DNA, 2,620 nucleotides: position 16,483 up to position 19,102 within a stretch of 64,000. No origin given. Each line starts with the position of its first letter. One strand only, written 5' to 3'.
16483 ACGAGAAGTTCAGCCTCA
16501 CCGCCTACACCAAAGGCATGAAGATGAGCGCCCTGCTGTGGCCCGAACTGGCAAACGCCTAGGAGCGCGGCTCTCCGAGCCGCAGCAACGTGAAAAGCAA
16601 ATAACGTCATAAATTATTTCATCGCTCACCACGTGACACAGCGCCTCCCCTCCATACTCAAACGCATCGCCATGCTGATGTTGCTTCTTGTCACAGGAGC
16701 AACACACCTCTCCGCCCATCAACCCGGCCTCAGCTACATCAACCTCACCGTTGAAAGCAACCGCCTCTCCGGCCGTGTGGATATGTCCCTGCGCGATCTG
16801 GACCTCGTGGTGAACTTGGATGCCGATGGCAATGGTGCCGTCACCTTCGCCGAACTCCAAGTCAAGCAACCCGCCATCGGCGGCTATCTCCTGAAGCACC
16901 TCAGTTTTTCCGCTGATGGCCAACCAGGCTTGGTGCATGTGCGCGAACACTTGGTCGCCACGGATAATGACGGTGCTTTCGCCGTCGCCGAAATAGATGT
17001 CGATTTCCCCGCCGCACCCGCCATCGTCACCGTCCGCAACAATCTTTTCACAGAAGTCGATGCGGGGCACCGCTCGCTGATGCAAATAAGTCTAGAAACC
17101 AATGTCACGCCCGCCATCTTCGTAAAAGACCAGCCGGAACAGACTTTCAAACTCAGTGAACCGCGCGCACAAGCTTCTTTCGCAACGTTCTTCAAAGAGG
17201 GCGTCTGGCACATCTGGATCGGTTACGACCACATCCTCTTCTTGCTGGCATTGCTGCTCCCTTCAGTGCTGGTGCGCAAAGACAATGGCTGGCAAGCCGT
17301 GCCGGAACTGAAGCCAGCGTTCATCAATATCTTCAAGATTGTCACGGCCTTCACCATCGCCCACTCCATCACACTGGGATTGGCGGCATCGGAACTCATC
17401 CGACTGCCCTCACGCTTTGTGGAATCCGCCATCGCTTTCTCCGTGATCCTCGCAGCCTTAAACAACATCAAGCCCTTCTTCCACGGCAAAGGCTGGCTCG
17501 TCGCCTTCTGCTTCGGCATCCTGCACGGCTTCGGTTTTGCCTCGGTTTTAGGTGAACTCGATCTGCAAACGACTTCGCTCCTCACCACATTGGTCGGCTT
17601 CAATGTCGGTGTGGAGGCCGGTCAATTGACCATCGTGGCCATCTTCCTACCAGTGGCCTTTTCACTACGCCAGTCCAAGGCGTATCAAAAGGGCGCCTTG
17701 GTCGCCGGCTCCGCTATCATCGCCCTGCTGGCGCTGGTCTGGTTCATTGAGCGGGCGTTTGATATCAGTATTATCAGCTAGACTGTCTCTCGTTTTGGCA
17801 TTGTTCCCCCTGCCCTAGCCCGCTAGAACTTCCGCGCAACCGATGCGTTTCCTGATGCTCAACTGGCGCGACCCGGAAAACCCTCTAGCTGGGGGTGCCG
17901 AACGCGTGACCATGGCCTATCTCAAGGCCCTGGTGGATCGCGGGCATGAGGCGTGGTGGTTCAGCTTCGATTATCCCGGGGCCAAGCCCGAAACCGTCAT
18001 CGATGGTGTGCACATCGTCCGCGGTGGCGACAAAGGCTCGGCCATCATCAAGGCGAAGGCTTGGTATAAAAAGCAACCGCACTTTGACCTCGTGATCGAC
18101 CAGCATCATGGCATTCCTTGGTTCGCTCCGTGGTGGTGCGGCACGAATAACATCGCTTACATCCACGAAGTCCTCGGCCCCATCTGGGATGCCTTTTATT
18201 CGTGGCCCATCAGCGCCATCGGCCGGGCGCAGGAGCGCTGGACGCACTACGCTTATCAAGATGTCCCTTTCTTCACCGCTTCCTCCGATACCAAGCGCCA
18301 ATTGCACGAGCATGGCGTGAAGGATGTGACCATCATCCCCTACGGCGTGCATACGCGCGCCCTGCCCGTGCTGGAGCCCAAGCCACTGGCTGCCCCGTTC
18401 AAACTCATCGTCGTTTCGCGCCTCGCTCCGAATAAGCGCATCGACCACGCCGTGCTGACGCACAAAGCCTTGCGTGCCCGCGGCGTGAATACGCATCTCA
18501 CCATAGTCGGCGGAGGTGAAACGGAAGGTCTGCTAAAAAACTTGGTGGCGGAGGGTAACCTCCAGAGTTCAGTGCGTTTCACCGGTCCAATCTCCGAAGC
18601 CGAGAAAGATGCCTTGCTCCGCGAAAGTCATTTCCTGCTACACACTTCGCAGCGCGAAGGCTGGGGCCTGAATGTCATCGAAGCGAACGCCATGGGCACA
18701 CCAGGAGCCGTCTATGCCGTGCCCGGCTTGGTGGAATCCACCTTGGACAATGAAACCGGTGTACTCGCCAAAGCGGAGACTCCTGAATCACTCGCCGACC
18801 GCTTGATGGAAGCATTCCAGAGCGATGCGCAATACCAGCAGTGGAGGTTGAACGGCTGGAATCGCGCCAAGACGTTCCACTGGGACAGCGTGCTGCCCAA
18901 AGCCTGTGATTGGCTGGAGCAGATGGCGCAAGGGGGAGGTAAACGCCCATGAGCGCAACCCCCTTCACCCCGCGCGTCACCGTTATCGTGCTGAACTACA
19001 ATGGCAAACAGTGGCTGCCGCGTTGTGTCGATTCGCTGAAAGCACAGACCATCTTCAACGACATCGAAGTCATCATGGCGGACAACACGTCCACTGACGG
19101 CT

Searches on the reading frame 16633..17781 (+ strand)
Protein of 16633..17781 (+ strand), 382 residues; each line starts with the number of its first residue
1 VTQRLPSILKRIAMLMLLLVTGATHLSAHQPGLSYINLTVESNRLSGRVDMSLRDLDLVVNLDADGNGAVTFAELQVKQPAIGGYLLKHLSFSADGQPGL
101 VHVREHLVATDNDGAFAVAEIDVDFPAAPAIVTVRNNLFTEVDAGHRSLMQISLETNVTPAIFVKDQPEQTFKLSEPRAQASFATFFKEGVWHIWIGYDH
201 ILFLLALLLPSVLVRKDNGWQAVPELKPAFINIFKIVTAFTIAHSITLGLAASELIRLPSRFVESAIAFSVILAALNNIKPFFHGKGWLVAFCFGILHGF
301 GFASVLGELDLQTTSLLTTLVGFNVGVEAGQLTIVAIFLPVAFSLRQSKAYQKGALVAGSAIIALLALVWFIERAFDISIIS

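Call 62: search_protein_families(library=pfam, proteins=[window:16633-17781:+], max_evalue=0.00001)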
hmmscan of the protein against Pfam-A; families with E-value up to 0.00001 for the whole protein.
window:16633-17781:+ (382 aa): 1 family
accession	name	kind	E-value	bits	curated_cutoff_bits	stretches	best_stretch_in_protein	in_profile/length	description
PF13795.12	HupE_UreJ_2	-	1.1e-47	162.1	24.5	1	186-348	1-155/156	HupE / UreJ protein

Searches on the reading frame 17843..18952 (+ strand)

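Call 62: search_protein_families(library=pfam, proteins=[window:17843-18952:+], max_evalue=0.00001)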
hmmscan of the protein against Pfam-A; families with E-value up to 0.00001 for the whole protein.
window:17843-18952:+ (369 aa): 5 families
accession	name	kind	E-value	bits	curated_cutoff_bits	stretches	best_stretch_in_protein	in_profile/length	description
PF00534.26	Glycos_transf_1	-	1e-29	103.7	26.4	1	185-338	15-169/172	Glycosyl transferases group 1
PF13692.12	Glyco_trans_1_4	-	3.8e-21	76.3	27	1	187-324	3-139/142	Glycosyl transferases group 1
PF13439.12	Glyco_transf_4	-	3.3e-13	50.4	28.5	1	17-171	2-168/170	Glycosyltransferase Family 4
PF20706.3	GT4-conflict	-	7.6e-09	35.5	26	1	151-308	162-324/385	Family 4 Glycosyltransferase in conflict systems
PF13579.12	Glyco_trans_4_4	-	2.7e-06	28.3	29.7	1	17-168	1-158/158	Glycosyl transferase 4-like domain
